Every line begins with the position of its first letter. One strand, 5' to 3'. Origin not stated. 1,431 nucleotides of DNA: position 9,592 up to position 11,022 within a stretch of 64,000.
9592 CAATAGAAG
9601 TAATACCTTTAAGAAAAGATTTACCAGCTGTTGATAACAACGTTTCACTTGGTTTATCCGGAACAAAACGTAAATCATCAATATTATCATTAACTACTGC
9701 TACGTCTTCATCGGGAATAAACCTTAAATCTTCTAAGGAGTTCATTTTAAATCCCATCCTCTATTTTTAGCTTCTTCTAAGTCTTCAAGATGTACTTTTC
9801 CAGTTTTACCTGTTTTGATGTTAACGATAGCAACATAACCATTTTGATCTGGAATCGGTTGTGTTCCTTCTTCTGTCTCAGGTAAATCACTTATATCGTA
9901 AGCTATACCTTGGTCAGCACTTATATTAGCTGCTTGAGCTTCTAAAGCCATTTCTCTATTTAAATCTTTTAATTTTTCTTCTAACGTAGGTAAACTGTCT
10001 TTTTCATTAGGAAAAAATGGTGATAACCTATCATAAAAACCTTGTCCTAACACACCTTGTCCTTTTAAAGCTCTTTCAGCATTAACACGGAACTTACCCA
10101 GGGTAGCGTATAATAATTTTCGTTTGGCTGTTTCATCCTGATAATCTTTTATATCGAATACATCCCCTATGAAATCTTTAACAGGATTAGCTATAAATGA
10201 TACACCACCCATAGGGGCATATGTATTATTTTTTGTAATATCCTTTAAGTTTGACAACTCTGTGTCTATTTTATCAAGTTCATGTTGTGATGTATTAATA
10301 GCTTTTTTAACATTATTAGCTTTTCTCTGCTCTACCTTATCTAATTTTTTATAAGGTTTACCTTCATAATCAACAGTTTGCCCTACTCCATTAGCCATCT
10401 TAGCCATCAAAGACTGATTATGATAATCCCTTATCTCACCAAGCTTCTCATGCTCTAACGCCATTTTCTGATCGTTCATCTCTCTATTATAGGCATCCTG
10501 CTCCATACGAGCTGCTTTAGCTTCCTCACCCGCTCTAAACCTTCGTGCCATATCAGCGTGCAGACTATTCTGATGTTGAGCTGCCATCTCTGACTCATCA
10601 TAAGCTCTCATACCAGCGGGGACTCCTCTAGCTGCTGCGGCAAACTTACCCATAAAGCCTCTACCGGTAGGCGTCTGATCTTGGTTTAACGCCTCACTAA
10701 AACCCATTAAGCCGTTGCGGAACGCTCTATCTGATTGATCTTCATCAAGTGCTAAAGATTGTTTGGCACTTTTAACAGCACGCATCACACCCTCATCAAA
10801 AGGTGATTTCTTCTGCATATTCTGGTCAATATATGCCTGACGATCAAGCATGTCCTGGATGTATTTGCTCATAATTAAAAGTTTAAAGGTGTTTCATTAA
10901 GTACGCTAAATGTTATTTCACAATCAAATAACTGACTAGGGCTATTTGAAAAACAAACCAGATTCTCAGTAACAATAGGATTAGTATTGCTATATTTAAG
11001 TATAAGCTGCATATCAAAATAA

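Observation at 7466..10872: Two-gene virion-protein module present twice in the window (7466..10872 and 51054..54350)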

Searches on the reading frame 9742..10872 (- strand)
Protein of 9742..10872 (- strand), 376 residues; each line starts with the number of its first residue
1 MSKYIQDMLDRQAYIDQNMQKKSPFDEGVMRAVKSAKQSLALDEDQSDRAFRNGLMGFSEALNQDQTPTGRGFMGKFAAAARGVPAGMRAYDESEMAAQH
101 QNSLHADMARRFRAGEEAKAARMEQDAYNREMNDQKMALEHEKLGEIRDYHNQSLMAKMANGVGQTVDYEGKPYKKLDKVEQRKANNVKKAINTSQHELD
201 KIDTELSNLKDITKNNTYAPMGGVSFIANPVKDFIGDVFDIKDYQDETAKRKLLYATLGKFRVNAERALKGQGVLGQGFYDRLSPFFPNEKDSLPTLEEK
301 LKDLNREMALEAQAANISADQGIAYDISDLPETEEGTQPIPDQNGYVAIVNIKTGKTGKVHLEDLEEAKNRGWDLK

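Call 7: search_protein_families(library=pfam, proteins=[window:9742-10872:-], max_evalue=0.01)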
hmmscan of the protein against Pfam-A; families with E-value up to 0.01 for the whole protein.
window:9742-10872:- (376 aa): 0 families

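Call 8: search_protein_families(library=phrogs, proteins=[window:9742-10872:-], max_evalue=0.01)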
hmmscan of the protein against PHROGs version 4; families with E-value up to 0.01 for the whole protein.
window:9742-10872:- (376 aa): 0 families

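Call 15: find_related_loci(query=window:9742-10872:-, collection=genome_contigs, flank=10000)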
Query window:9742-10872:- (376 aa) in genome_contigs; peptide patterns used: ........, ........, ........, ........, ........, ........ (x = any residue, [..] = any of these).
88 stretches matched a pattern, but none encodes a relative of the query by tblastn (E <= 1e-3).

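Call 16: find_homologous_proteins(query=window:9742-10872:-, max_evalue=0.001)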
Query window:9742-10872:- (376 aa): 87 proteins with E <= 0.001 among 3612 candidates.
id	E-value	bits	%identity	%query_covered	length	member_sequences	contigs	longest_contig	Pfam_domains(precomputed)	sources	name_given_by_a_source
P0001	3.4e-240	814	100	98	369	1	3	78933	-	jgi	jgi:hypothetical protein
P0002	1.5e-185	635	79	96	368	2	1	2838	-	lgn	-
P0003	4.2e-183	626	76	100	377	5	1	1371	-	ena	-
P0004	5.3e-182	623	75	99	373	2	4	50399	-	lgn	-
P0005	1.5e-181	621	76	99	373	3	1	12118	-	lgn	-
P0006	1.2e-170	586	72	100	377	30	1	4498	-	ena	-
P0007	1.2e-168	579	72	99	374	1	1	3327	-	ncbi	-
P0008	9.8e-164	563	70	98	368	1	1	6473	-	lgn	-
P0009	9.1e-163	560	100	68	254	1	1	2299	-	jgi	jgi:hypothetical protein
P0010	5.0e-158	544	69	97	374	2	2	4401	-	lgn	-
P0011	7.7e-139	481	62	98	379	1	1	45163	-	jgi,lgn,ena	jgi:hypothetical protein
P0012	2.6e-136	473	65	89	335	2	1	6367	-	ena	-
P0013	3.4e-131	456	60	98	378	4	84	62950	-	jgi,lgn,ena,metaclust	metaclust:\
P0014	7.2e-99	350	49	99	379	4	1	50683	-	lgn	-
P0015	5.5e-87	310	53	88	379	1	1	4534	-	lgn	-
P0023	1.5e-75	273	82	42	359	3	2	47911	-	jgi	-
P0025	8.8e-74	267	76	43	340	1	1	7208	-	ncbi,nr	ncbi:MAG TPA: hypothetical protein QKA37_00170 [Candidatus Megaira endosymbiont of Stentor roeselii]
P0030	7.6e-72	261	61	59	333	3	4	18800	-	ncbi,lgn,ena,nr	ncbi:MAG: hypothetical protein EBY20_01275 [Alphaproteobacteria bacterium]|nr:hypothetical protein [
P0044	1.1e-64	237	72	42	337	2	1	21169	-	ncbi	-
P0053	6.7e-60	221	59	52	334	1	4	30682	-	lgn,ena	-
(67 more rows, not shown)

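Call 18: find_encoding_contigs(protein=P0001, flank=10000, max_places=4)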
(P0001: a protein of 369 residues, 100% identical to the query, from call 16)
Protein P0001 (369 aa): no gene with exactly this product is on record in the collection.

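Call 19: find_encoding_contigs(protein=P0013, flank=10000, max_places=4)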
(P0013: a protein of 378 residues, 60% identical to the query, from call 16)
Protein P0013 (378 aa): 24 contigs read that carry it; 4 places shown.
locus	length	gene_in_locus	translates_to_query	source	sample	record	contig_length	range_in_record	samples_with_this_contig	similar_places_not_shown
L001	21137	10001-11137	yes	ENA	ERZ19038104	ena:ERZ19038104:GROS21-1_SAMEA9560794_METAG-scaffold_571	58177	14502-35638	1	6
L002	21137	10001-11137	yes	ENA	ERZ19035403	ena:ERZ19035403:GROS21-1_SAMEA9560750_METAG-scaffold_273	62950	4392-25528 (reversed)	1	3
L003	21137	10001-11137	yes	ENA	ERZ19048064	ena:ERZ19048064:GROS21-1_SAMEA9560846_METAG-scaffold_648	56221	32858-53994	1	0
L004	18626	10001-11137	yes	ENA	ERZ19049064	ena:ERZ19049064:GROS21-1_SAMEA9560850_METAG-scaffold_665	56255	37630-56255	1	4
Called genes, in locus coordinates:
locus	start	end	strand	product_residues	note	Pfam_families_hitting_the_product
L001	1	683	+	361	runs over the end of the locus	-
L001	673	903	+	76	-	-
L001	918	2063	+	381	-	PF01734:Patatin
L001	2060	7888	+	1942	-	-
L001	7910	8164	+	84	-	-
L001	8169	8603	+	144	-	-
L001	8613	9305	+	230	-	PF13599:Pentapeptide_4, PF23894:LD_SV2 (faint), PF13576:Pentapeptide_3 (weak), PF13599:Pentapeptide_4, PF00805:Pentapeptide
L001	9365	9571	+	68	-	-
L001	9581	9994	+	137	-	-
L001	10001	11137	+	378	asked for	-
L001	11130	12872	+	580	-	-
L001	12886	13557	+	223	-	PF24175:SU10_adaptor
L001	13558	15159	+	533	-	-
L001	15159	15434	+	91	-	-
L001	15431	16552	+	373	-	-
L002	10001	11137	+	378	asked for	-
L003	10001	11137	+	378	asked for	-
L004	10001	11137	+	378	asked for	-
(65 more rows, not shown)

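Call 20: find_encoding_contigs(protein=P0023, flank=10000, max_places=3)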
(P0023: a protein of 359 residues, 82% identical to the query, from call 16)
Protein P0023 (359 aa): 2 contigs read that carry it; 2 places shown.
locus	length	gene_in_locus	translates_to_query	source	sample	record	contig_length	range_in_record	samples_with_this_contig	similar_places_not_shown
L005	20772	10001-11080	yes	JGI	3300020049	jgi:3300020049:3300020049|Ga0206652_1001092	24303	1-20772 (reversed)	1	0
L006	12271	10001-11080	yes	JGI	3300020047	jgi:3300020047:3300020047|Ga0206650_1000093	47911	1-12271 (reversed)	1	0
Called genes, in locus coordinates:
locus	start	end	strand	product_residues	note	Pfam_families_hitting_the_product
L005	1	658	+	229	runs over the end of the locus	-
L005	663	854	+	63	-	-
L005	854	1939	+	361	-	-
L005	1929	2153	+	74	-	-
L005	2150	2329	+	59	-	-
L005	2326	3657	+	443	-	-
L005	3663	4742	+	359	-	PF01734:Patatin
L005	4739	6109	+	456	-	-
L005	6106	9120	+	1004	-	-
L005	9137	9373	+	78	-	-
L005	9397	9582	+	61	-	-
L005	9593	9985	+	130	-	-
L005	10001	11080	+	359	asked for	-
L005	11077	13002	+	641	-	-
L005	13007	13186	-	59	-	-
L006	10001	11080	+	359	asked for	-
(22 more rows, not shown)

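Call 21: find_encoding_contigs(protein=P0025, flank=10000, max_places=3)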
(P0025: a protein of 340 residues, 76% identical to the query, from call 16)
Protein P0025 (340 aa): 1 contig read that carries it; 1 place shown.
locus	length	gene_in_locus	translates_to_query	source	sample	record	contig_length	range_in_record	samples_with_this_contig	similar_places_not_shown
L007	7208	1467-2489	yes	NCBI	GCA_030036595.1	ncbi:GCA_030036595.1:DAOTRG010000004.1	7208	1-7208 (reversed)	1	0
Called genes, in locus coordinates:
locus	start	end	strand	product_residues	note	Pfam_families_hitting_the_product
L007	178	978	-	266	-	PF12686:DUF3800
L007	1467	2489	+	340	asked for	-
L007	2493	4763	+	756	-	-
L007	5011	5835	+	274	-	PF02498:Bro-N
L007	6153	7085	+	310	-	PF01051:Rep3_N, PF21205:Rep3_C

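Call 22: find_encoding_contigs(protein=P0030, flank=10000, max_places=3)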
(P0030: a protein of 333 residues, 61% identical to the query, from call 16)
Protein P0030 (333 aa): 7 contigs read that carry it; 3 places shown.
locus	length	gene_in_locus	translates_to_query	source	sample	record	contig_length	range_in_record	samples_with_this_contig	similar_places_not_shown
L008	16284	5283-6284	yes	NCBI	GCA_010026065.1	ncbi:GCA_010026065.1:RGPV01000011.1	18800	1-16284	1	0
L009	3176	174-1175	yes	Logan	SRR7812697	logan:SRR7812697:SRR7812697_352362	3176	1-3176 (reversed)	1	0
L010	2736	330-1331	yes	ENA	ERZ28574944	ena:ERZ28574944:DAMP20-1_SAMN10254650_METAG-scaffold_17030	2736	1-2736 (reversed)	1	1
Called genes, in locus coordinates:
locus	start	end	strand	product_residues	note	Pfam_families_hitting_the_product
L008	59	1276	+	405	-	PF00083:Sugar_tr, PF07690:MFS_1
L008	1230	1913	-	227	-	PF13328:HD_4, PF01966:HD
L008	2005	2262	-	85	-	PF05016:ParE_toxin (weak)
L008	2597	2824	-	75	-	-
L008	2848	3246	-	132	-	-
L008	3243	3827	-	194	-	-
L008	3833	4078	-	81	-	-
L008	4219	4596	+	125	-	-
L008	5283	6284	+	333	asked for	-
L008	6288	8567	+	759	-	-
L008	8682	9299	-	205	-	-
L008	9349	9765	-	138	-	PF06271:RDD (weak)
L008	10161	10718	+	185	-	PF13274:SocA_Panacea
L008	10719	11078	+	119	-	-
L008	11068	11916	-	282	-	-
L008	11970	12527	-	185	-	-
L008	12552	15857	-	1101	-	PF08707:PriCT_2, PF06048:DUF927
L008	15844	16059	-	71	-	PF12728:HTH_17 (weak)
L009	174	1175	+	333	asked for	-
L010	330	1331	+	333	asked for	-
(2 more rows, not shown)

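Call 23: find_encoding_contigs(protein=P0044, flank=10000, max_places=3)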
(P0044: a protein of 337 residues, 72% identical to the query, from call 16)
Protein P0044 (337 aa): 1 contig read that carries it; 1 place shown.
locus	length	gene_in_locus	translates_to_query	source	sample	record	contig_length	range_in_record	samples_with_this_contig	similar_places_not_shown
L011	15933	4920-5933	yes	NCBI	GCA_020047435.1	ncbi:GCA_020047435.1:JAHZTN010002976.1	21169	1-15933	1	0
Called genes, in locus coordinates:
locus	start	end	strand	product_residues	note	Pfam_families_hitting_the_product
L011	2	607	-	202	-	?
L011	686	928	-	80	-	-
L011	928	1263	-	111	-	-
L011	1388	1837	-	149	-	-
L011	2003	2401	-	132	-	-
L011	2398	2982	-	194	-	-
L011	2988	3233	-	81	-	-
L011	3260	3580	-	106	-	-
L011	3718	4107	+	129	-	-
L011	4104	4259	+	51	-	-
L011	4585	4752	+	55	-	-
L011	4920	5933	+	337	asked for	-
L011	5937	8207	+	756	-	-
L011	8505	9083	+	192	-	PF02498:Bro-N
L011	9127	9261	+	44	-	-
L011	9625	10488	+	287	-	PF01051:Rep3_N, PF21205:Rep3_C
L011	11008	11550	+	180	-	PF13274:SocA_Panacea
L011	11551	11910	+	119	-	-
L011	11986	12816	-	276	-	-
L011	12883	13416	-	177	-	-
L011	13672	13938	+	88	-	-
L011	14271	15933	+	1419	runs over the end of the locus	PF08707:PriCT_2 (weak), PF12307:DUF3631, PF01612:DNA_pol_A_exo1, PF00476:DNA_pol_A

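Call 33: find_related_loci(query=A1, collection=metagenome_contigs, flank=10000)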
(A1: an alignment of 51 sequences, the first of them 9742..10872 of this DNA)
Query A1 (376 aa) in metagenome_contigs; peptide patterns used: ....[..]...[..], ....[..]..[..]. (x = any residue, [..] = any of these).
600 stretches matched a pattern (row limit reached: there are more); 16 encode a relative of the query (tblastn E <= 1e-3); 16 distinct loci.
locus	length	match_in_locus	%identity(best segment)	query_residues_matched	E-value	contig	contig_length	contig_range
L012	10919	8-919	69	67-373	4e-140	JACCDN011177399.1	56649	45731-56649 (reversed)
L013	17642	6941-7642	63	1-230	7e-88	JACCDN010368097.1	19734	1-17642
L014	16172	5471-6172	62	1-230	1e-83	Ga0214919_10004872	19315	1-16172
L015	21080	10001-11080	46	1-376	8e-85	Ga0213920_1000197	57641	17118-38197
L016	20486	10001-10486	75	1-161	1e-76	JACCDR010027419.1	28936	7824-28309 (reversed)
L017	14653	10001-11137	39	3-373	3e-74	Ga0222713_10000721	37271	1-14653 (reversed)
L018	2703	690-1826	37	3-376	7e-65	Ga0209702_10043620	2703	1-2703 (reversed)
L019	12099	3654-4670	38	4-323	4e-56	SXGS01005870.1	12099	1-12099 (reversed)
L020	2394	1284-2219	35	4-301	2e-42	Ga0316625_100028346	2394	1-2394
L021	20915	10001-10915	35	3-304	7e-39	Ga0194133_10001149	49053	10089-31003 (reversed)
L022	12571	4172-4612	44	3-151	2e-38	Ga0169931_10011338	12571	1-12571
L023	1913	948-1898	35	4-306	2e-35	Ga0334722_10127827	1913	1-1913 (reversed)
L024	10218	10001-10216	86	1-72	9e-34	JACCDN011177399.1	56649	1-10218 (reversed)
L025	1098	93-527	43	3-156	3e-33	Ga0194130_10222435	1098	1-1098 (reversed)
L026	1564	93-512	43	3-151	1e-31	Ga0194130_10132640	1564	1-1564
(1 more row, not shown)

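Call 34: find_related_loci(query=A1, collection=genome_contigs, flank=10000)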
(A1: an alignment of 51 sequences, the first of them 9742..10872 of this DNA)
Query A1 (376 aa) in genome_contigs; peptide patterns used: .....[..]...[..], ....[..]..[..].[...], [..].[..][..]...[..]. (x = any residue, [..] = any of these).
251 stretches matched a pattern, but none encodes a relative of the query by tblastn (E <= 1e-3).

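Call 35: find_related_loci(query=A1, collection=viral_contigs, flank=10000)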
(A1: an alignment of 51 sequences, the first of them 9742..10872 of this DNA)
Query A1 (376 aa) in viral_contigs; peptide patterns used: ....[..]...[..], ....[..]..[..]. (x = any residue, [..] = any of these).
131 stretches matched a pattern; 16 encode a relative of the query (tblastn E <= 1e-3); 16 distinct loci.
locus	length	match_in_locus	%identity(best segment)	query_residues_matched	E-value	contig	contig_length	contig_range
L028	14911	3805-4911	60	1-370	5e-142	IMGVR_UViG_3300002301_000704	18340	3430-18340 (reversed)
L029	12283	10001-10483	82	1-161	5e-86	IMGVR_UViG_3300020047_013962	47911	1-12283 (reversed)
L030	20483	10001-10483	82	1-161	6e-86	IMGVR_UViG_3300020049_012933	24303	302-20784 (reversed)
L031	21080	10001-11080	46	1-376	1e-84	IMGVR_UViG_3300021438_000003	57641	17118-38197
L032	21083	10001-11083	44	1-376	7e-80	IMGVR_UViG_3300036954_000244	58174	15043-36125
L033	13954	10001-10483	79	1-160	7e-78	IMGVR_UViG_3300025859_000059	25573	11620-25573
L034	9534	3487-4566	45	1-376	3e-77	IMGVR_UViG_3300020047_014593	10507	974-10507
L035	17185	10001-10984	46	1-323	3e-71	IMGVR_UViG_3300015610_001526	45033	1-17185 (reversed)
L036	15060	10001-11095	39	3-368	3e-68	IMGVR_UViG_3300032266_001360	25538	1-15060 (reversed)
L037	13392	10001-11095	39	3-368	3e-68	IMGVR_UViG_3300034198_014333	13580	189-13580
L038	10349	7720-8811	40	3-370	2e-67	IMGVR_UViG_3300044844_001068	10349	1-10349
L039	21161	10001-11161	36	4-366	2e-53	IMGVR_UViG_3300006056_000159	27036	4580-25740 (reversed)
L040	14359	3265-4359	40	3-371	1e-68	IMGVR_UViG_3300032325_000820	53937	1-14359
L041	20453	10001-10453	48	3-155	6e-33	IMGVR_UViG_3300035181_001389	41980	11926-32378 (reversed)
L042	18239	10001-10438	48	4-151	6e-32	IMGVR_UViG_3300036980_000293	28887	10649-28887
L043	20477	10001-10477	37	1-156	1e-23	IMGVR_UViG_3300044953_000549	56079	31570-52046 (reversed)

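Call 48: search_protein_families(library=pfam, proteins=[L013:12975-14756:-, L013:14954-16609:-, L013:16609-16821:-, L013:12144-12866:-, L013:432-1418:-, L013:1498-2337:-], max_evalue=0.001)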
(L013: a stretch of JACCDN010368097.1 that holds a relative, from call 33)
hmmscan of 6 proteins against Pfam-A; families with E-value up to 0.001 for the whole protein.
L013:12975-14756:- (593 aa): 1 family
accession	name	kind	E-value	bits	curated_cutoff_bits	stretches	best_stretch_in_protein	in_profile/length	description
PF08707.16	PriCT_2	-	4.8e-13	49.7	22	1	278-346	13-75/77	Primase C terminal 2 (PriCT-2)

L013:14954-16609:- (551 aa): 2 families
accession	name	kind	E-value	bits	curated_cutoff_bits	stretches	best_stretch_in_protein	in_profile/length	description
PF00476.26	DNA_pol_A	-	3.4e-50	171.5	34.3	1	225-510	55-348/381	DNA polymerase family A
PF01612.26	DNA_pol_A_exo1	-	2.3e-08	34.5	23.6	1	11-162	7-167/173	3'-5' exonuclease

L013:16609-16821:- (70 aa): 1 family
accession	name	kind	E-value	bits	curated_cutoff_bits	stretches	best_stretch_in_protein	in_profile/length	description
PF05930.18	Phage_AlpA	-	2.9e-07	30.7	21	1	13-59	2-48/51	Prophage CP4-57 regulatory protein (AlpA)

L013:12144-12866:- (240 aa): 1 family
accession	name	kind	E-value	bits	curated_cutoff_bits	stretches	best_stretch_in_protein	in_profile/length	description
PF05272.17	VapE-like_dom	-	3.5e-37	128.4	25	1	5-123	94-215/217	Virulence-associated protein E-like domain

L013:432-1418:- (328 aa): 4 families
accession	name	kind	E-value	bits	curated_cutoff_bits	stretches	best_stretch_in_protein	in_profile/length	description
PF13516.12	LRR_6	-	3.9e-27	92.6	23.4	2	55-78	1-24/24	Leucine Rich repeat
PF13855.12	LRR_8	-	2.7e-11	43.5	27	1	57-115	1-60/61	Leucine rich repeat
PF12799.13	LRR_4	-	5.5e-11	42.8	27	0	82-114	2-33/44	Leucine Rich repeats (2 copies)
PF00560.39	LRR_1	-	3.4e-07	29.5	20.6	0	82-101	1-20/23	Leucine Rich Repeat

L013:1498-2337:- (279 aa): 1 family
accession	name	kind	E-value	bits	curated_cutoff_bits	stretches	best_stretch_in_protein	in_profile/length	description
PF12784.13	PDDEXK_2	-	1.5e-38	133.2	27.4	1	8-216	1-214/229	PD-(D/E)XK nuclease family transposase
